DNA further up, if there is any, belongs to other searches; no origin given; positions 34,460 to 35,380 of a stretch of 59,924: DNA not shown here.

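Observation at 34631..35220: Isoleucyl-tRNA synthetase with a complete histidine-phosphatase (PGM-family) domain inserted in its catalytic core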

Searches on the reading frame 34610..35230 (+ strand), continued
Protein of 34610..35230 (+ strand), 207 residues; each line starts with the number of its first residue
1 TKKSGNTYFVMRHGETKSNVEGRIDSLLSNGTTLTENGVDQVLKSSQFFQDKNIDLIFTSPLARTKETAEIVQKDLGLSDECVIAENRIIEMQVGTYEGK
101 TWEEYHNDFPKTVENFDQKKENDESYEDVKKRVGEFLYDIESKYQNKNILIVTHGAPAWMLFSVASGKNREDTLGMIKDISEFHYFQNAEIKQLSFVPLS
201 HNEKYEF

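Call 79: search_protein_families(library=pfam, proteins=[P0311, P0364, P0372, P0373, P0362, P0324], max_evalue=0.0001)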
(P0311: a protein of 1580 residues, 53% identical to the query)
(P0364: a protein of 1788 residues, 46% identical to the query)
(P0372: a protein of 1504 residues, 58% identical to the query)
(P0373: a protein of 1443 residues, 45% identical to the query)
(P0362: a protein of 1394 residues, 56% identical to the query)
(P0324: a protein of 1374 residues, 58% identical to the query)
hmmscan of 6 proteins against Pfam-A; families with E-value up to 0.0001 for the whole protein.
P0311 (1580 aa): 9 families
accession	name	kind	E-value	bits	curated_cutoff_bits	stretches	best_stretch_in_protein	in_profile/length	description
PF00133.28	tRNA-synt_1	-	1.2e-135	452.9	22.7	2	22-574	2-330/414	tRNA synthetases class I (I, L, M and V)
PF00300.27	His_Phos_1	-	2e-58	197.7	21.7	2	589-742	2-161/194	Histidine phosphatase superfamily (branch 1)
PF08264.19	Anticodon_1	-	5.2e-29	101.5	25.1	1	1233-1377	1-145/148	Anticodon-binding domain of tRNA ligase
PF19302.4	DUF5915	-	3.6e-28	98.9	27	1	1392-1577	2-194/195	Domain of unknown function (DUF5915)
PF09334.17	tRNA-synt_1g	-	2.6e-16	59.8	20.1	2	52-193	8-130/391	tRNA synthetases class I (M)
PF13673.13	Acetyltransf_10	-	1.5e-12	48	23.6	1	784-894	6-113/128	Acetyltransferase (GNAT) domain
PF00583.31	Acetyltransf_1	-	1.7e-10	41.7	20.7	1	794-887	14-115/116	Acetyltransferase (GNAT) family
PF13508.13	Acetyltransf_7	-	7.9e-08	33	27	1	810-887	3-81/84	Acetyltransferase (GNAT) domain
PF14542.12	Acetyltransf_CG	-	8.1e-06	26.3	30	0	813-869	2-59/80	GCN5-related N-acetyl-transferase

P0364 (1788 aa): 9 families
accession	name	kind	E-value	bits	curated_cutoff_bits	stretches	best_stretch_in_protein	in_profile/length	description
PF00133.28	tRNA-synt_1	-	1.1e-134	449.8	22.7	2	21-766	2-320/414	tRNA synthetases class I (I, L, M and V)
PF00300.27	His_Phos_1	-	3.3e-29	102.4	21.7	1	1257-1404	1-164/194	Histidine phosphatase superfamily (branch 1)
PF08264.19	Anticodon_1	-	1.6e-27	96.7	25.1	1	1432-1578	1-144/148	Anticodon-binding domain of tRNA ligase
PF19302.4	DUF5915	-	8e-25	87.9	27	1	1599-1787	2-194/195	Domain of unknown function (DUF5915)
PF09334.17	tRNA-synt_1g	-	1.2e-13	51.1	20.1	1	51-191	8-129/391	tRNA synthetases class I (M)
PF00583.31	Acetyltransf_1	-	5.4e-10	40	20.7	1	795-893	14-116/116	Acetyltransferase (GNAT) family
PF13508.13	Acetyltransf_7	-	5.6e-08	33.5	27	1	823-895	11-84/84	Acetyltransferase (GNAT) domain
PF13673.13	Acetyltransf_10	-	4.2e-07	30.4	23.6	1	819-895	34-109/128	Acetyltransferase (GNAT) domain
PF18819.6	MuF_C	-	2e-06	28.3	27.6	0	291-348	5-66/103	Phage MuF-C-terminal domain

P0372 (1504 aa): 8 families
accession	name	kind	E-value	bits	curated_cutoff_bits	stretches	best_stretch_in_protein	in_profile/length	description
PF00133.28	tRNA-synt_1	-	1.1e-128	430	22.7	2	26-554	2-318/414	tRNA synthetases class I (I, L, M and V)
PF19302.4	DUF5915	-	8e-31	107.5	27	1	1309-1501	2-193/195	Domain of unknown function (DUF5915)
PF08264.19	Anticodon_1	-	2.9e-28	99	25.1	1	1130-1292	1-146/148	Anticodon-binding domain of tRNA ligase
PF13419.12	HAD_2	-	1.4e-22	81.1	23.8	2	567-733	1-177/178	Haloacid dehalogenase-like hydrolase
PF09334.17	tRNA-synt_1g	-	8.3e-15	54.9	20.1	1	56-197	8-130/391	tRNA synthetases class I (M)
PF06888.18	Put_Phosphatase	-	1.7e-11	44.4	27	0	566-687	2-120/234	Putative Phosphatase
PF00702.32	Hydrolase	-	3.5e-11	44.3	26.4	1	566-724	3-187/191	haloacid dehalogenase-like hydrolase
PF13242.12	Hydrolase_like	-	5.5e-07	29.8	22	0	707-759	20-75/75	HAD-hyrolase-like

P0373 (1443 aa): 7 families
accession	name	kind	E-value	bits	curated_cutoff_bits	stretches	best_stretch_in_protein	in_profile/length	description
PF00133.28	tRNA-synt_1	-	9e-132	440.2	22.7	3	21-558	2-291/414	tRNA synthetases class I (I, L, M and V)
PF00300.27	His_Phos_1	-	2.8e-45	154.8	21.7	1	566-731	1-174/194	Histidine phosphatase superfamily (branch 1)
PF19302.4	DUF5915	-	6.5e-29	101.3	27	1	1253-1426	3-182/195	Domain of unknown function (DUF5915)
PF08264.19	Anticodon_1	-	1.8e-26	93.2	25.1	1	1089-1235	1-146/148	Anticodon-binding domain of tRNA ligase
PF09334.17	tRNA-synt_1g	-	1.8e-15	57.1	20.1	2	985-1052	311-376/391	tRNA synthetases class I (M)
PF13238.12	AAA_18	-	3.6e-07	31.1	29.4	1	785-889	2-107/128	AAA domain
PF13671.12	AAA_33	-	2.6e-06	28.2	27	1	784-880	2-105/143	AAA domain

P0362 (1394 aa): 7 families
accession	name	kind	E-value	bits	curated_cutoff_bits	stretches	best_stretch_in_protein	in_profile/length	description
PF00133.28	tRNA-synt_1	-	1.6e-134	449.2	22.7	2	26-566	3-335/414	tRNA synthetases class I (I, L, M and V)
PF08264.19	Anticodon_1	-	3.3e-31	108.6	25.1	1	1048-1191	1-144/148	Anticodon-binding domain of tRNA ligase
PF00300.27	His_Phos_1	-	1.3e-27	97.2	21.7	1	872-1017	1-158/194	Histidine phosphatase superfamily (branch 1)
PF19302.4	DUF5915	-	1.1e-22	81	27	1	1208-1386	2-188/195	Domain of unknown function (DUF5915)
PF06821.19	Ser_hydrolase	-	4e-19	69.6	22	1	562-734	2-167/172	Serine hydrolase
PF09334.17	tRNA-synt_1g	-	8e-16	58.2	20.1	2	55-196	8-130/391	tRNA synthetases class I (M)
PF12697.13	Abhydrolase_6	-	8.4e-11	43.4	26.3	1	562-657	2-101/217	Alpha/beta hydrolase family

P0324 (1374 aa): 6 families
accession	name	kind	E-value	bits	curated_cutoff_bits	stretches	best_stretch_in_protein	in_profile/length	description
PF00133.28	tRNA-synt_1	-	8.3e-135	450.2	22.7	2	21-510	2-267/414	tRNA synthetases class I (I, L, M and V)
PF19302.4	DUF5915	-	7.9e-30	104.3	27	1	1186-1372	2-194/195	Domain of unknown function (DUF5915)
PF04480.18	DUF559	-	6.6e-29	100.4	20.6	1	572-675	5-108/109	Protein of unknown function (DUF559)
PF08264.19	Anticodon_1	-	1.1e-28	100.4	25.1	1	1027-1172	1-146/148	Anticodon-binding domain of tRNA ligase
PF00300.27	His_Phos_1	-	2.5e-27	96.3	21.7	1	848-1004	2-170/194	Histidine phosphatase superfamily (branch 1)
PF09334.17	tRNA-synt_1g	-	9.4e-16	58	20.1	1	51-190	8-128/391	tRNA synthetases class I (M)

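Call 80: search_protein_families(library=pfam, proteins=[P0388, P0394, P0393, P0396, P0366], max_evalue=0.0001)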
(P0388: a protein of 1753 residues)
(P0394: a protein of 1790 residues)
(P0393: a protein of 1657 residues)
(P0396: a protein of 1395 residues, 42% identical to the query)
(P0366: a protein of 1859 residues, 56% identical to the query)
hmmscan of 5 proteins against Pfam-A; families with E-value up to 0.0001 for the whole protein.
P0388 (1753 aa): 10 families
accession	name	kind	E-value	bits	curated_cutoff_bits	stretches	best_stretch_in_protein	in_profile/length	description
PF00133.28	tRNA-synt_1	-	3.6e-138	461.2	22.7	2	57-769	2-270/414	tRNA synthetases class I (I, L, M and V)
PF00300.27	His_Phos_1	-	2.2e-40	138.9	21.7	1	773-951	2-181/194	Histidine phosphatase superfamily (branch 1)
PF19302.4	DUF5915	-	2.9e-35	122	27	1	1570-1753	2-194/195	Domain of unknown function (DUF5915)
PF04480.18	DUF559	-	1e-33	115.9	20.6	1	294-399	3-108/109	Protein of unknown function (DUF559)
PF08264.19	Anticodon_1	-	4e-32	111.6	25.1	1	1403-1550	1-145/148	Anticodon-binding domain of tRNA ligase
PF09334.17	tRNA-synt_1g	-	6.9e-17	61.7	20.1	2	1049-1117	308-374/391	tRNA synthetases class I (M)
PF13671.12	AAA_33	-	9.4e-13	49.1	27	1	1189-1312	2-121/143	AAA domain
PF13238.12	AAA_18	-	4.9e-08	33.9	29.4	1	1190-1310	2-112/128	AAA domain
PF06414.18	Zeta_toxin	-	2.8e-06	27.4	22.3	1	1188-1320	18-154/199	Zeta toxin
PF18741.7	MTES_1575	-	9.2e-06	26.1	38.2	1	323-397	13-94/96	REase_MTES_1575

P0394 (1790 aa): 12 families
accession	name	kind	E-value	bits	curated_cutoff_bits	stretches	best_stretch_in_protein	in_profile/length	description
PF00133.28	tRNA-synt_1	-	3.9e-127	424.9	22.7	3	20-728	2-268/414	tRNA synthetases class I (I, L, M and V)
PF00300.27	His_Phos_1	-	1.3e-41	142.8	21.7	1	734-899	2-168/194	Histidine phosphatase superfamily (branch 1)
PF19302.4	DUF5915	-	4.3e-38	131.3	27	1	1607-1788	2-192/195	Domain of unknown function (DUF5915)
PF08264.19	Anticodon_1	-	2e-30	106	25.1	1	1440-1586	1-144/148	Anticodon-binding domain of tRNA ligase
PF09334.17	tRNA-synt_1g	-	1.4e-15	57.4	20.1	1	1156-1226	307-375/391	tRNA synthetases class I (M)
PF01797.21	Y1_Tnp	-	1.5e-13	51.4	23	1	346-470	13-120/121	Transposase IS200 like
PF13673.13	Acetyltransf_10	-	1.3e-10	41.8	23.6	1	1025-1106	45-126/128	Acetyltransferase (GNAT) domain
PF13238.12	AAA_18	-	3.9e-09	37.5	29.4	1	1259-1351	1-94/128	AAA domain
PF13508.13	Acetyltransf_7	-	8.8e-09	36.1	27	1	1041-1088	36-83/84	Acetyltransferase (GNAT) domain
PF13671.12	AAA_33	-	6.1e-08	33.5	27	1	1258-1358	1-99/143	AAA domain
PF00583.31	Acetyltransf_1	-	6.9e-07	30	20.7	1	1041-1087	67-116/116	Acetyltransferase (GNAT) family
PF20720.3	nSTAND3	-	2.2e-05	24.7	27.2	0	1240-1279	1-40/155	Novel STAND NTPase 3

P0393 (1657 aa): 11 families
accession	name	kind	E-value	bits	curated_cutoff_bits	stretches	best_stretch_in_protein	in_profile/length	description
PF00133.28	tRNA-synt_1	-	9.5e-133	443.4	22.7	3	19-585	1-268/414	tRNA synthetases class I (I, L, M and V)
PF00300.27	His_Phos_1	-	2.3e-37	129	21.7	1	591-754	1-166/194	Histidine phosphatase superfamily (branch 1)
PF19302.4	DUF5915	-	1.1e-34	120.2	27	1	1475-1657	3-194/195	Domain of unknown function (DUF5915)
PF08264.19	Anticodon_1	-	1.4e-28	100.1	25.1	1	1307-1454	1-145/148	Anticodon-binding domain of tRNA ligase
PF13673.13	Acetyltransf_10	-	7.4e-22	78.1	23.6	1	1060-1161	28-128/128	Acetyltransferase (GNAT) domain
PF00583.31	Acetyltransf_1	-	2.3e-18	67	20.7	1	1045-1139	16-116/116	Acetyltransferase (GNAT) family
PF13508.13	Acetyltransf_7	-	1e-17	64.7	27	1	1062-1141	3-84/84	Acetyltransferase (GNAT) domain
PF09334.17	tRNA-synt_1g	-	2.3e-16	60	20.1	1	1187-1267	299-374/391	tRNA synthetases class I (M)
PF13238.12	AAA_18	-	3.1e-06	28.1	29.4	1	853-942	2-95/128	AAA domain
PF13671.12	AAA_33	-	1.5e-05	25.8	27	1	852-959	2-116/143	AAA domain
PF14542.12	Acetyltransf_CG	-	2.2e-05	24.9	30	0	1066-1119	3-58/80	GCN5-related N-acetyl-transferase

P0396 (1395 aa): 7 families
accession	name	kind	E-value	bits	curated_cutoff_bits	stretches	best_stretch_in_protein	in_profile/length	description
PF00133.28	tRNA-synt_1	-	1.3e-129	433.1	22.7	3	20-495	2-272/414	tRNA synthetases class I (I, L, M and V)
PF00300.27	His_Phos_1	-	1.8e-38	132.6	21.7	1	497-659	1-165/194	Histidine phosphatase superfamily (branch 1)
PF19302.4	DUF5915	-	4.4e-32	111.6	27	1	1214-1394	4-193/195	Domain of unknown function (DUF5915)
PF08264.19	Anticodon_1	-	5.8e-29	101.3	25.1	1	1045-1193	1-146/148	Anticodon-binding domain of tRNA ligase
PF09334.17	tRNA-synt_1g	-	1.5e-15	57.3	20.1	1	942-1007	311-374/391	tRNA synthetases class I (M)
PF13238.12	AAA_18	-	1.7e-06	28.9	29.4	1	747-863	2-119/128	AAA domain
PF13671.12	AAA_33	-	4.1e-05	24.4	27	0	746-869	2-134/143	AAA domain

P0366 (1859 aa): 8 families
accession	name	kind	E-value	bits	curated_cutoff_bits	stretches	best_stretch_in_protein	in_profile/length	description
PF00133.28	tRNA-synt_1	-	6.5e-127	424.2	22.7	3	21-539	2-296/414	tRNA synthetases class I (I, L, M and V)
PF08264.19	Anticodon_1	-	7e-32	110.8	25.1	1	1359-1505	1-147/148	Anticodon-binding domain of tRNA ligase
PF19302.4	DUF5915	-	1.3e-27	97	27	1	1744-1858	81-194/195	Domain of unknown function (DUF5915)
PF00300.27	His_Phos_1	-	2e-26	93.3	21.7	1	1027-1211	1-179/194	Histidine phosphatase superfamily (branch 1)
PF09334.17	tRNA-synt_1g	-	1.5e-14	54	20.1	2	1222-1320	280-373/391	tRNA synthetases class I (M)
PF13673.13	Acetyltransf_10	-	2.6e-10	40.8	23.6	1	566-669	11-112/128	Acetyltransferase (GNAT) domain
PF13508.13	Acetyltransf_7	-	3.8e-08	34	27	1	584-665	2-83/84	Acetyltransferase (GNAT) domain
PF00583.31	Acetyltransf_1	-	1.8e-06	28.6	20.7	1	557-664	9-116/116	Acetyltransferase (GNAT) family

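Call 81: find_encoding_contigs(protein=P0372, flank=4000, max_places=2)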
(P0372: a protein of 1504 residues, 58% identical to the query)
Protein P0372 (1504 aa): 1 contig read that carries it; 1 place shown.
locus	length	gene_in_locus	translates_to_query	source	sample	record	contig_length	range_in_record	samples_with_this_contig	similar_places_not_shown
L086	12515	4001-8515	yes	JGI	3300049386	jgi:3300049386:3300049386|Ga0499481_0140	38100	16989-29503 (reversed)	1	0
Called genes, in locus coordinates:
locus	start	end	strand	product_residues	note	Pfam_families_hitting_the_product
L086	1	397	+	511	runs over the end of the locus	PF00155:Aminotran_1_2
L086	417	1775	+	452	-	PF01743:PolyA_pol, PF12627:PolyA_pol_RNAbd, PF01966:HD (weak)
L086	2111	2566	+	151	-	-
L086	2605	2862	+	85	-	-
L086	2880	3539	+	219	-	PF00485:PRK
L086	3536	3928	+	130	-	PF02452:PemK_toxin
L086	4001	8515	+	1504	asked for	PF00133:tRNA-synt_1, PF09334:tRNA-synt_1g (weak), PF00702:Hydrolase (faint), PF13419:HAD_2, PF13419:HAD_2, PF00133:tRNA-synt_1, PF08264:Anticodon_1, PF19302:DUF5915, +2 more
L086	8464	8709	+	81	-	-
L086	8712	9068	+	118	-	-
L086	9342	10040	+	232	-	PF13644:DKNYY (faint)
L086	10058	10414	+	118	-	-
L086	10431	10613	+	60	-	-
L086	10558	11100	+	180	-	-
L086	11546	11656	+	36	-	-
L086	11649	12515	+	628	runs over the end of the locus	-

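Call 82: find_encoding_contigs(protein=P0392, flank=4000, max_places=2)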
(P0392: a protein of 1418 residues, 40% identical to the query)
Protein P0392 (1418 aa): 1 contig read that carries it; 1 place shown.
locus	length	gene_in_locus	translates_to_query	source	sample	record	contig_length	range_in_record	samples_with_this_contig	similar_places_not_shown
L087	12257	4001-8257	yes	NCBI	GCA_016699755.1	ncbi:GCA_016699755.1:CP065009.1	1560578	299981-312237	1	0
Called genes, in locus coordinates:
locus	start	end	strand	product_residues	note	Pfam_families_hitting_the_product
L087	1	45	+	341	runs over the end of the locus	PF13177:DNA_pol3_delta2, PF13191:AAA_16 (faint), PF00004:AAA (faint)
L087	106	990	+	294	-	PF25063:ARM_TT21_C (faint), PF12895:ANAPC3 (faint), PF13431:TPR_17 (faint), PF14559:TPR_19, PF23914:TPR_CcmH_CycH (weak), PF13432:TPR_16 (weak), PF14559:TPR_19, PF21033:RMD1-3 (weak), +10 more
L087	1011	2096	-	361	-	PF02463:SMC_N, PF13175:AAA_15, PF13476:AAA_23, PF13555:AAA_29 (faint), PF13304:AAA_21 (weak)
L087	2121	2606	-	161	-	-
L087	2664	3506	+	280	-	PF01370:Epimerase, PF04321:RmlD_sub_bind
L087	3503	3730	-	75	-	-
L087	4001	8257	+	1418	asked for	PF00133:tRNA-synt_1, PF09334:tRNA-synt_1g (weak), PF00300:His_Phos_1, PF00583:Acetyltransf_1, PF13508:Acetyltransf_7, PF00133:tRNA-synt_1, PF08264:Anticodon_1, PF19302:DUF5915, +3 more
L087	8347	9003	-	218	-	PF11617:Cu-binding_MopE (weak), PF18895:T4SS_pilin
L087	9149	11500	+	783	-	PF04760:IF2_N, PF00009:GTP_EFTU, PF00071:Ras (weak), PF01926:MMR_HSR1, PF22042:EF-G_D2, PF11987:IF-2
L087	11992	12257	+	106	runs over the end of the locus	-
